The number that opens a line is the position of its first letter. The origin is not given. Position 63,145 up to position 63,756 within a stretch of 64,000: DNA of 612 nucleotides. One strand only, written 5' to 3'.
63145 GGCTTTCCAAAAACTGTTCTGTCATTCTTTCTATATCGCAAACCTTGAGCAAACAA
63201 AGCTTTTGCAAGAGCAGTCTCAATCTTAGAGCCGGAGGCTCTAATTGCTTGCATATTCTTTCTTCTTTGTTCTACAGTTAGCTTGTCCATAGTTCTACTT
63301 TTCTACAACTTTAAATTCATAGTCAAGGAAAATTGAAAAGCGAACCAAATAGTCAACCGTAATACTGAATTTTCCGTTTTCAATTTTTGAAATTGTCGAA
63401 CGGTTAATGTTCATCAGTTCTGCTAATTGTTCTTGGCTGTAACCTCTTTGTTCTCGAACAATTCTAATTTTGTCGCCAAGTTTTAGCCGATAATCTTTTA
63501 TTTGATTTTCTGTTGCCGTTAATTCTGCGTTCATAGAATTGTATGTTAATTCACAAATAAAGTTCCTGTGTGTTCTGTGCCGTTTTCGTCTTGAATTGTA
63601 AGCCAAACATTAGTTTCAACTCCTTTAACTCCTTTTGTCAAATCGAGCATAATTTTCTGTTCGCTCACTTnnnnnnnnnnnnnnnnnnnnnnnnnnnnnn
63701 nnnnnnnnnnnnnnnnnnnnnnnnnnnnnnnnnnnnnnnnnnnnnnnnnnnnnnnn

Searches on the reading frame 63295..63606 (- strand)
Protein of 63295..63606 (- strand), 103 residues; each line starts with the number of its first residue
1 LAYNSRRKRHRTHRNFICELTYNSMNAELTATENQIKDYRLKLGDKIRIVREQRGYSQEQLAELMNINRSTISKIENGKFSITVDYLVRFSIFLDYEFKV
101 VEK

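Call 5: search_protein_families(library=pfam, proteins=[window:63295-63606:-], max_evalue=0.01)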
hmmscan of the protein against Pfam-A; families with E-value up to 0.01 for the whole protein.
window:63295-63606:- (103 aa): 13 families
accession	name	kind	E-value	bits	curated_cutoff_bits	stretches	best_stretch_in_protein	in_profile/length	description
PF01381.28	HTH_3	-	9.1e-16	58.1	23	1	47-98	1-52/55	Helix-turn-helix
PF13560.12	HTH_31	-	1.8e-10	41.4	27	1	43-84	2-44/64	Helix-turn-helix domain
PF12844.13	HTH_19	-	4.4e-10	39.8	30.2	1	44-82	1-39/64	Helix-turn-helix domain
PF13744.12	HTH_37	-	1.5e-08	34.8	27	1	28-90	4-67/80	Helix-turn-helix domain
PF13443.12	HTH_26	-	4.1e-06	27.4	22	1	46-90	1-46/63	Cro/C1-type HTH DNA-binding domain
PF13413.12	HTH_25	-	4.2e-06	26.9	24.6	1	48-81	3-36/62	Helix-turn-helix domain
PF20432.4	Xre-like-HTH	-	0.00078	20.1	25.8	1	50-81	18-51/63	Antitoxin Xre-like helix-turn-helix domain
PF04545.22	Sigma70_r4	-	0.0012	18.8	24.1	1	53-76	18-41/50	Sigma-70, region 4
PF13384.12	HTH_23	-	0.0021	18.3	24.6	1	51-75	12-37/50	Homeodomain-like domain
PF13518.12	HTH_28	-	0.0024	18.4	25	1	46-75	2-32/52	Helix-turn-helix domain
PF04218.19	CENP-B_N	-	0.0052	16.9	21.2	1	43-79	9-46/53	CENP-B N-terminal DNA-binding domain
PF01047.28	MarR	-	0.007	16.7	24.6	0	48-75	10-37/59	MarR family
PF07497.18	Rho_RNA_bind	-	0.0085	16.3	27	0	16-68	14-68/73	Rho termination factor, RNA-binding domain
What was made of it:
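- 63295..63606 (-): HTH_3 (Xre-type) ORF upstream of the operon; possibly a controller protein. Context only. Pfam PF01381, E 9e-16 (call 5).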
